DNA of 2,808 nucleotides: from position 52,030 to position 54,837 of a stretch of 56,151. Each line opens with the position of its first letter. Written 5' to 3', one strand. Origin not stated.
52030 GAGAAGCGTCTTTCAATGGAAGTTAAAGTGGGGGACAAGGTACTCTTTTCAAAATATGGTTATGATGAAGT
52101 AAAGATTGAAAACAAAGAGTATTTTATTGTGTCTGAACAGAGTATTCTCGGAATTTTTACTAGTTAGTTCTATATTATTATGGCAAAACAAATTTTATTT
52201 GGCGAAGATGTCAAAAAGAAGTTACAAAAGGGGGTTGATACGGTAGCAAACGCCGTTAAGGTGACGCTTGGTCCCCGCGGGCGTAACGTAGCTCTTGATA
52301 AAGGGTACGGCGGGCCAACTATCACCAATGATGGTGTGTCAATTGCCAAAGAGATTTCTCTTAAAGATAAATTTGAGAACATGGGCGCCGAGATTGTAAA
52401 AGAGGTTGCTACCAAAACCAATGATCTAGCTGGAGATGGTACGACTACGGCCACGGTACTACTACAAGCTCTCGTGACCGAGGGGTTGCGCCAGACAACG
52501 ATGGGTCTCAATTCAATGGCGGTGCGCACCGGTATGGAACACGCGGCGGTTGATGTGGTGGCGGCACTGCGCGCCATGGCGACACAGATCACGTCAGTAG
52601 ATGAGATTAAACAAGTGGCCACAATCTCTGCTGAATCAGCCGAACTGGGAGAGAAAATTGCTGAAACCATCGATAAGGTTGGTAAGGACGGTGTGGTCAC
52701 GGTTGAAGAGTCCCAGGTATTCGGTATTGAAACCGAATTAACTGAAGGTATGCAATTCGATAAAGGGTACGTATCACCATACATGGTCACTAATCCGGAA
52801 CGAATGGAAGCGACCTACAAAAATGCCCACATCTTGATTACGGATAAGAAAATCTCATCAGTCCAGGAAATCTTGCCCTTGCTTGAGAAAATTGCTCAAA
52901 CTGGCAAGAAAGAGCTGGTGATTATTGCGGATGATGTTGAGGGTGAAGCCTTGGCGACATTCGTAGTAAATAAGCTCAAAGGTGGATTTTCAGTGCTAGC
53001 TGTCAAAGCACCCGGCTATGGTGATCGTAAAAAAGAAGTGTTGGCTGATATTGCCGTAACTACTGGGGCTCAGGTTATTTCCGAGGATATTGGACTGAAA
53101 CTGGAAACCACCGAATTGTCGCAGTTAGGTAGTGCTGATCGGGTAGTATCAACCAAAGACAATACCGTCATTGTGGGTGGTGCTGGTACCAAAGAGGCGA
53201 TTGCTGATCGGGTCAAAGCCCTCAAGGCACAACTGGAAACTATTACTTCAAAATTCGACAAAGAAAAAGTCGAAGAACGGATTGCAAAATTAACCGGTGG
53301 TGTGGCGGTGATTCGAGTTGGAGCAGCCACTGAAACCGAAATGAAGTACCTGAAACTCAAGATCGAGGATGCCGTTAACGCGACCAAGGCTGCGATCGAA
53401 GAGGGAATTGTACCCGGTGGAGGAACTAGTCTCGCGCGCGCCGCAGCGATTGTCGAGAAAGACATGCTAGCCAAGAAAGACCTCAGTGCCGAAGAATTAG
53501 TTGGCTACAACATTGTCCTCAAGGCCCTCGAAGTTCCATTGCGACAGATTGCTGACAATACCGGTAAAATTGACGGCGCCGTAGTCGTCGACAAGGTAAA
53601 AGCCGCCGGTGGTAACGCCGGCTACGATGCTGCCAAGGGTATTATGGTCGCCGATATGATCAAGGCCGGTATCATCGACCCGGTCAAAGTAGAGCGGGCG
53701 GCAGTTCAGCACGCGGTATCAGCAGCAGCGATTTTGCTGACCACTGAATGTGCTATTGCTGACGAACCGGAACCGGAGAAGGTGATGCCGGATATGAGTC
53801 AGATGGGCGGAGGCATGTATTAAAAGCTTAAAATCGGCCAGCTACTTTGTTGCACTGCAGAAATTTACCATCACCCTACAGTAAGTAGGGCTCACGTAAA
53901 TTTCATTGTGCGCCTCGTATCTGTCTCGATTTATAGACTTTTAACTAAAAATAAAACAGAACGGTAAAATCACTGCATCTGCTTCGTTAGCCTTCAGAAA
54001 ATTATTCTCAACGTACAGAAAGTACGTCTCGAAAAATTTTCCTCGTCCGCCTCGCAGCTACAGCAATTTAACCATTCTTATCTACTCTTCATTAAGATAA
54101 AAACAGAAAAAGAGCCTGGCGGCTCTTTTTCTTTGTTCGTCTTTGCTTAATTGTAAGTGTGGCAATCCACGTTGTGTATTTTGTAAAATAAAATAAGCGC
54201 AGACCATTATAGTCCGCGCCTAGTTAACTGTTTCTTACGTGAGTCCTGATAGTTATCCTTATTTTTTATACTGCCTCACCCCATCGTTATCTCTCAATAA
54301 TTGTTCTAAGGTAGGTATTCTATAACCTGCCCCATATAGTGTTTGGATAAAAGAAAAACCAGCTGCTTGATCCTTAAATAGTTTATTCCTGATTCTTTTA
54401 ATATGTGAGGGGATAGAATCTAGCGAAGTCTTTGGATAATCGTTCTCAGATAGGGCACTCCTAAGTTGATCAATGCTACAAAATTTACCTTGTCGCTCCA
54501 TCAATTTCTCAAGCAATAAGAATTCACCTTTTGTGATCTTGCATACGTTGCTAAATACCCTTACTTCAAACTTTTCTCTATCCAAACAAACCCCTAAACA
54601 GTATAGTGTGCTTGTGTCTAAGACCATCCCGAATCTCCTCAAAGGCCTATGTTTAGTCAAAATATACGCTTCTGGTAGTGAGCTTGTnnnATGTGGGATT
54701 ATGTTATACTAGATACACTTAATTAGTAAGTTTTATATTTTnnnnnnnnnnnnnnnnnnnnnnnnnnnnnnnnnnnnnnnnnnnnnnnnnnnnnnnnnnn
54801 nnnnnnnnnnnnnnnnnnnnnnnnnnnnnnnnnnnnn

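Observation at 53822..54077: Tandem ~120-nt extended-hairpin elements between the groEL stop codon and its terminator: type locus of a six-copy structured family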

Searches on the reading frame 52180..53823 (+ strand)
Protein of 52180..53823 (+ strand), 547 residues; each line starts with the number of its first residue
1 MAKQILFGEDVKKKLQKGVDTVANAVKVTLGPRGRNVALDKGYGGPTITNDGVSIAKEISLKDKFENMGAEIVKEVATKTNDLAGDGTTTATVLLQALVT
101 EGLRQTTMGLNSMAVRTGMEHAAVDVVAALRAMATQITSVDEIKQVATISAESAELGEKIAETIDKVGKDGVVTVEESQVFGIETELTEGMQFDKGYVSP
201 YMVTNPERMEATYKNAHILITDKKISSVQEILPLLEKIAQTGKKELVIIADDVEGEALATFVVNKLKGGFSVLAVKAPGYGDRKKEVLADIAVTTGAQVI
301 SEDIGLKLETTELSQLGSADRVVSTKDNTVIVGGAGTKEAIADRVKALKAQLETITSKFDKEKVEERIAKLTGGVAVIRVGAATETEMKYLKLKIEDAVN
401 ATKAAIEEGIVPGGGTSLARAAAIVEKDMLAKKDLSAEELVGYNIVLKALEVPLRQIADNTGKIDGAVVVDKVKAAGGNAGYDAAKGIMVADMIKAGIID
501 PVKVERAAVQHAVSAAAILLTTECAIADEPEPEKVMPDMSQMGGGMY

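Call 10: find_encoding_contigs(protein=window:52180-53823:+, flank=10000, max_places=6)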
Protein window:52180-53823:+ (547 aa): 6 contigs read that carry it; 3 places shown.
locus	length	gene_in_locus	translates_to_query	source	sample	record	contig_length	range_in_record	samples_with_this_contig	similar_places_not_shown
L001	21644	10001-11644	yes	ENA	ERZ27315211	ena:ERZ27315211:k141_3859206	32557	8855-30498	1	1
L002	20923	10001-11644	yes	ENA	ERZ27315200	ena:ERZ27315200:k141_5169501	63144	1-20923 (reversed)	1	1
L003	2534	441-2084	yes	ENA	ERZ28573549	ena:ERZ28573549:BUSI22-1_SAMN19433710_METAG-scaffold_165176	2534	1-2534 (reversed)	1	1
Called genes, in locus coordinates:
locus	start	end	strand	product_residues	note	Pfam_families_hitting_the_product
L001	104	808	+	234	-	PF00702:Hydrolase (weak), PF12710:HAD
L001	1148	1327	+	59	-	PF04024:PspC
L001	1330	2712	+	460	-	PF00875:DNA_photolyase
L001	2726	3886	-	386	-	PF07690:MFS_1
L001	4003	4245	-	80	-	-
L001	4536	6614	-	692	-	PF00753:Lactamase_B, PF23023:Anti-Pycsar_Apyc1 (faint), PF12706:Lactamase_B_2, PF22505:RNase_J_b_CASP, PF17770:RNase_J_C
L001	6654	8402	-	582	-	PF00496:SBP_bac_5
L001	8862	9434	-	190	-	-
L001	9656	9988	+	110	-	PF00166:Cpn10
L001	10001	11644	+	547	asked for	PF00118:Cpn60_TCP1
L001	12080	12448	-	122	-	PF00486:Trans_reg_C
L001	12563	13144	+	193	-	PF04011:LemA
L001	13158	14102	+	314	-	PF19656:DUF6159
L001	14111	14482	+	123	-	-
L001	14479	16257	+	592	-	PF09972:DUF2207, PF20990:DUF2207_C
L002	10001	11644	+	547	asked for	PF00118:Cpn60_TCP1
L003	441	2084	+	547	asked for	PF00118:Cpn60_TCP1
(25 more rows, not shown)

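Call 51: search_protein_families(library=pfam, alignment_id=A6, max_evalue=0.00001)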
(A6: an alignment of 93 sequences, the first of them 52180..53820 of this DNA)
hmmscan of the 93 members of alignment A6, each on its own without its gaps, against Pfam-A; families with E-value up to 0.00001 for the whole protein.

A. member 1, window:52180-53820:+ (547 aa): 1 family
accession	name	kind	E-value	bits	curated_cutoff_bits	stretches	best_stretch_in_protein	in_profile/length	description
PF00118.29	Cpn60_TCP1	-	1.4e-64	219.1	34.3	1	22-529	1-489/490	TCP-1/cpn60 chaperonin family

B. families by the number of members that match (of 93 scanned): 124 families (the first 25 are shown)
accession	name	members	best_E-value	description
PF02673.24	BacA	4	1.4e-79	Bacitracin resistance protein BacA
PF00344.25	SecY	3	1.7e-95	SecY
PF00338.27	Ribosomal_S10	3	8.1e-32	Ribosomal protein S10p/S20e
PF14450.12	FtsA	3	9.7e-20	Cell division protein FtsA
PF12706.13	Lactamase_B_2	3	4.3e-17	Beta-lactamase superfamily domain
PF06723.19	MreB_Mbl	2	1.1e-130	MreB/Mbl protein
PF00437.27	T2SSE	2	2e-113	Type II/IV secretion system protein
PF00905.27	Transpeptidase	2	8.1e-67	Penicillin binding protein transpeptidase domain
PF00009.33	GTP_EFTU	2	5.3e-63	Elongation factor Tu GTP binding domain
PF02163.28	Peptidase_M50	2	1.2e-61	Peptidase family M50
PF00177.27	Ribosomal_S7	2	5.3e-58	Ribosomal protein S7p/S5e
PF00270.35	DEAD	2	7.7e-47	DEAD/DEAH box helicase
PF03143.23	GTP_EFTU_D3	2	2.5e-37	Elongation factor Tu C-terminal domain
PF02773.21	S-AdoMet_synt_C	2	4.8e-34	S-adenosylmethionine synthetase, C-terminal domain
PF00271.37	Helicase_C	2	2.5e-32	Helicase conserved C-terminal domain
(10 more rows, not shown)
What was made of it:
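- The upstream genes fall into 124 Pfam families across 93 genes, mostly housekeeping: SecY, S10, S7, EF-Tu, BacA and others (call 51). Many copies sit inside ribosomal-protein operons, where antisense transcription is unlikely (call 51).
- Tried and rejected: 124 Pfam families across 93 upstream genes (call 51).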

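Call 76: find_homologous_proteins(query=window:52180-53820:+, max_evalue=1e-100)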
Query window:52180-53820:+ (547 aa): 7999 proteins with E <= 1e-100 among 8000 candidates; the best 120 are listed.
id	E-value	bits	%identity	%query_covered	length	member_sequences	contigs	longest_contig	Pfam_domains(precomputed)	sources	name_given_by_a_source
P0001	0.0e+0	1121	100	100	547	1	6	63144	PF00118.30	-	-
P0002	0.0e+0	1059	95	98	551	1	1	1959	PF00118.30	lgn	-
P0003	0.0e+0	1057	94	98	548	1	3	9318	PF00118.30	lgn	-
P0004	0.0e+0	1057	94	98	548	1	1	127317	PF00118.30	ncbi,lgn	-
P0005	0.0e+0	1057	95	98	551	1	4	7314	PF00118.30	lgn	-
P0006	0.0e+0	1057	94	98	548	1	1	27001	PF00118.30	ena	-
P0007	0.0e+0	1056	94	98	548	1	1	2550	PF00118.30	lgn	-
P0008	0.0e+0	1053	95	98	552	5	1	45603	PF00118.30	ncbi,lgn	-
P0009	0.0e+0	1053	95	98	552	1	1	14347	PF00118.30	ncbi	-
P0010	0.0e+0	1052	94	98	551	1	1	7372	PF00118.30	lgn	-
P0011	0.0e+0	1051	95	98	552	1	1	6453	PF00118.30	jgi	jgi:chaperonin GroEL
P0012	0.0e+0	1051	93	100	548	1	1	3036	PF00118.30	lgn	-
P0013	0.0e+0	1051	92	99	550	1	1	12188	PF00118.30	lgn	-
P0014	0.0e+0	1049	95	98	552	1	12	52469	PF00118.30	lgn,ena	-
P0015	0.0e+0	1044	93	98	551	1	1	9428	PF00118.30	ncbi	-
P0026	0.0e+0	1029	92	98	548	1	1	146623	PF00118.30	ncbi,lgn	-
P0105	1.6e-294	995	89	100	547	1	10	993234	PF00118.30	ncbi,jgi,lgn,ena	jgi:chaperonin GroEL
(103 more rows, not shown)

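Call 77: find_encoding_contigs(protein=P0004, flank=10000, max_places=1)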
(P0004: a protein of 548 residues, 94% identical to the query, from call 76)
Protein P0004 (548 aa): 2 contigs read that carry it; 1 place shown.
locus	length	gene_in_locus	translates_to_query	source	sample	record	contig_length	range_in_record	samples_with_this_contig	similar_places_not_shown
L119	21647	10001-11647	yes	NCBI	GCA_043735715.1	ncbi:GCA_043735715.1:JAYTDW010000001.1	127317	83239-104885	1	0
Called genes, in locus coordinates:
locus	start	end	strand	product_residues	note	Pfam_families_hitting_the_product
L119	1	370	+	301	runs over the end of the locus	-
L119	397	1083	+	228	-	PF00702:Hydrolase (weak), PF12710:HAD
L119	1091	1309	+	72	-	PF04024:PspC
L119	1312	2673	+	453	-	PF00875:DNA_photolyase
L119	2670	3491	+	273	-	PF00730:HhH-GPD, PF00633:HHH (weak)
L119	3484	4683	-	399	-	PF07690:MFS_1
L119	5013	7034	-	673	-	PF23023:Anti-Pycsar_Apyc1 (faint), PF00753:Lactamase_B, PF12706:Lactamase_B_2, PF22505:RNase_J_b_CASP, PF17770:RNase_J_C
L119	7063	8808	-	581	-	PF00496:SBP_bac_5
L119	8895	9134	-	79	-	PF03840:SecG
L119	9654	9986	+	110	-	PF00166:Cpn10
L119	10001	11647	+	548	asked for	PF00118:Cpn60_TCP1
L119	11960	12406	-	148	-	-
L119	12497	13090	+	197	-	PF04011:LemA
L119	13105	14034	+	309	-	PF19656:DUF6159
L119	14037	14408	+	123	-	-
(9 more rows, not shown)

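Call 78: find_encoding_contigs(protein=P0008, flank=10000, max_places=1)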
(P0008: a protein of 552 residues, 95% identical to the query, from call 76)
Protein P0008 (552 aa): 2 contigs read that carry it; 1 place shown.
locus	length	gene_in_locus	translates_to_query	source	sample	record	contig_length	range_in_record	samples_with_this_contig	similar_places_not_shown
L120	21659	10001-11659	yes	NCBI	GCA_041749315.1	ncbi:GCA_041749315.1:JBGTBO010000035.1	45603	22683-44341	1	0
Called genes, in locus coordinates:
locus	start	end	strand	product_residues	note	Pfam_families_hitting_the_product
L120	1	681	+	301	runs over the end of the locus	-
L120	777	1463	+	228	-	PF00702:Hydrolase (weak), PF12710:HAD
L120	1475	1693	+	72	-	PF04024:PspC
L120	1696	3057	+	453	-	PF00875:DNA_photolyase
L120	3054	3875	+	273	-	PF00730:HhH-GPD, PF00633:HHH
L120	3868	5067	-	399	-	PF07690:MFS_1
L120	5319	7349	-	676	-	PF00753:Lactamase_B, PF12706:Lactamase_B_2, PF23023:Anti-Pycsar_Apyc1 (faint), PF22505:RNase_J_b_CASP, PF17770:RNase_J_C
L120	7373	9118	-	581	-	PF00496:SBP_bac_5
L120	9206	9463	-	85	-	PF03840:SecG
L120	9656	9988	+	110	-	PF00166:Cpn10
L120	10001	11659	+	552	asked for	PF00118:Cpn60_TCP1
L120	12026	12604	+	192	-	PF04011:LemA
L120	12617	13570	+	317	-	PF19656:DUF6159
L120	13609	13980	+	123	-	-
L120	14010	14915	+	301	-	PF01435:Peptidase_M48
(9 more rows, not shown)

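Call 79: find_encoding_contigs(protein=P0026, flank=10000, max_places=1)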
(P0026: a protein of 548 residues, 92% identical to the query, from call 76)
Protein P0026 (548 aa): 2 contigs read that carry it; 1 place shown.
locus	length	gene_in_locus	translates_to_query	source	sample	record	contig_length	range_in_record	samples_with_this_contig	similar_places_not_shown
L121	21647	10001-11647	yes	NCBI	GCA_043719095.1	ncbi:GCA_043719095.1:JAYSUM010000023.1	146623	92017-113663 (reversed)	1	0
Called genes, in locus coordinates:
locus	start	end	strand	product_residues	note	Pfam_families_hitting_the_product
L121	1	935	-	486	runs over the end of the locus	PF01406:tRNA-synt_1e, PF09334:tRNA-synt_1g (faint)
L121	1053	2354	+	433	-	PF00595:PDZ, PF13180:PDZ_2, PF17820:PDZ_6, PF03572:Peptidase_S41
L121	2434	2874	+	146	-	PF01281:Ribosomal_L9_N, PF03948:Ribosomal_L9_C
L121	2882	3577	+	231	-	PF00160:Pro_isomerase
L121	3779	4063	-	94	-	PF01016:Ribosomal_L27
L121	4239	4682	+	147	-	PF02805:Ada_Zn_binding (faint)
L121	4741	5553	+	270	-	PF03631:Virul_fac_BrkB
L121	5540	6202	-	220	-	PF03167:UDG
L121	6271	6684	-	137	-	PF00293:NUDIX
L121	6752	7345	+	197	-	-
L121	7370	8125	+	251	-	PF18306:LDcluster4, PF03641:Lysine_decarbox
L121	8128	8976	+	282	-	PF00480:ROK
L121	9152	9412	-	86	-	-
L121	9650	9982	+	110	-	PF00166:Cpn10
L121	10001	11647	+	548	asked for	PF00118:Cpn60_TCP1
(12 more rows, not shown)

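Call 80: find_encoding_contigs(protein=P0105, flank=10000, max_places=1)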
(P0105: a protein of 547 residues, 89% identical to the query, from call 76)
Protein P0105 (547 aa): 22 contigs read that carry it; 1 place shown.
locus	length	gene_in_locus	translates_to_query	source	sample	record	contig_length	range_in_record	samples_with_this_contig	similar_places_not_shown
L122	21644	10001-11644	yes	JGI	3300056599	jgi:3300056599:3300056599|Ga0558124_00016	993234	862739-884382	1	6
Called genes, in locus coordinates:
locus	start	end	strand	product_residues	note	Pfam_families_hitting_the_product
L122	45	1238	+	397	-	PF00089:Trypsin, PF10459:Peptidase_S46 (faint), PF13365:Trypsin_2, PF13180:PDZ_2, PF00595:PDZ (weak), PF17820:PDZ_6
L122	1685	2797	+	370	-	-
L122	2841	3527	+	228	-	PF00702:Hydrolase (weak), PF12710:HAD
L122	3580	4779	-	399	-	PF07690:MFS_1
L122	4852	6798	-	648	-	PF00753:Lactamase_B, PF12706:Lactamase_B_2, PF23023:Anti-Pycsar_Apyc1 (faint), PF22505:RNase_J_b_CASP, PF17770:RNase_J_C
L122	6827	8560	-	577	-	PF00496:SBP_bac_5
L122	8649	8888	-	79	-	PF03840:SecG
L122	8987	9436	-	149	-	-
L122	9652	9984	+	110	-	PF00166:Cpn10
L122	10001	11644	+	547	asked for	PF00118:Cpn60_TCP1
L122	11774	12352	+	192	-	PF04011:LemA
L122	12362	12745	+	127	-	-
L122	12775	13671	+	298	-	PF01435:Peptidase_M48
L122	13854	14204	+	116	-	-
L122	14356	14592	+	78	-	-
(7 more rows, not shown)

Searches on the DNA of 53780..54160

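Call 12: search_rna_families(source=window, start=53780, end=54160, threshold=evalue, max_evalue=10)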
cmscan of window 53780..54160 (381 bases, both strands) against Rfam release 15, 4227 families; matches with E-value up to 10: 9.
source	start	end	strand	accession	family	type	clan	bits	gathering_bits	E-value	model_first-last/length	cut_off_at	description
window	54090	54135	+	RF02054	STnc420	Gene; sRNA;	-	19.7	70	0.25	1-58/58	no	Salmonella enterica sRNA STnc420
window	54069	54104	-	RF00196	AMV_RNA1_SL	Cis-reg;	-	19.2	60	1.2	1-35/35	no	Alfalfa mosaic virus RNA 1 5' UTR stem-loop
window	54093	54142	-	RF02907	patAB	Cis-reg; leader;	-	17.9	92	3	1-57/57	no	patAB leader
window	54109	54145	-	RF02084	STnc130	Gene; sRNA;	-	16.3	55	6.8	92-126/135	no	Enterobacteria sRNA STnc130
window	54081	54119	-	RF04332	Plastid-rpoB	Cis-reg;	-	16.2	45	2.6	1-49/49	no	Plastid-rpoB 5UTR RNA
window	54054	54108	-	RF01302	snoU36a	Gene; snRNA; snoRNA; CD-box;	CL00051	13.5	45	9.6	28-86/90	no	SnoRNA U36a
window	53919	54160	-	RF01264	snR83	Gene; snRNA; snoRNA; HACA-box;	CL00023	12.8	75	1.3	41-308/308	5'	Small nucleolar RNA snR83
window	54087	54133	+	RF02377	SurA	Gene; sRNA;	-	12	100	0.59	1-279/279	no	SurA sRNA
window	54074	54137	+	RF02763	IsrM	Gene; sRNA;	-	7.3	376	10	1-329/329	no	IsrM sRNA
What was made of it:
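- On Rfam RNA families: The E-value scan of 53780-54160 gives nothing relevant (call 12).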

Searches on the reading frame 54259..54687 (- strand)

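Call 104: search_protein_families(library=pfam, proteins=[window:54259-54687:-], max_evalue=0.001)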
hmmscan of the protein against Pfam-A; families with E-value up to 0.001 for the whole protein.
window:54259-54687:- (142 aa): 1 family
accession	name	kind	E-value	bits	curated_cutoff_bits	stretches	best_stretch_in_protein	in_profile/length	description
PF00486.34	Trans_reg_C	-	4.1e-14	52.9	26.2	1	50-124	5-77/77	Transcriptional regulatory protein, C terminal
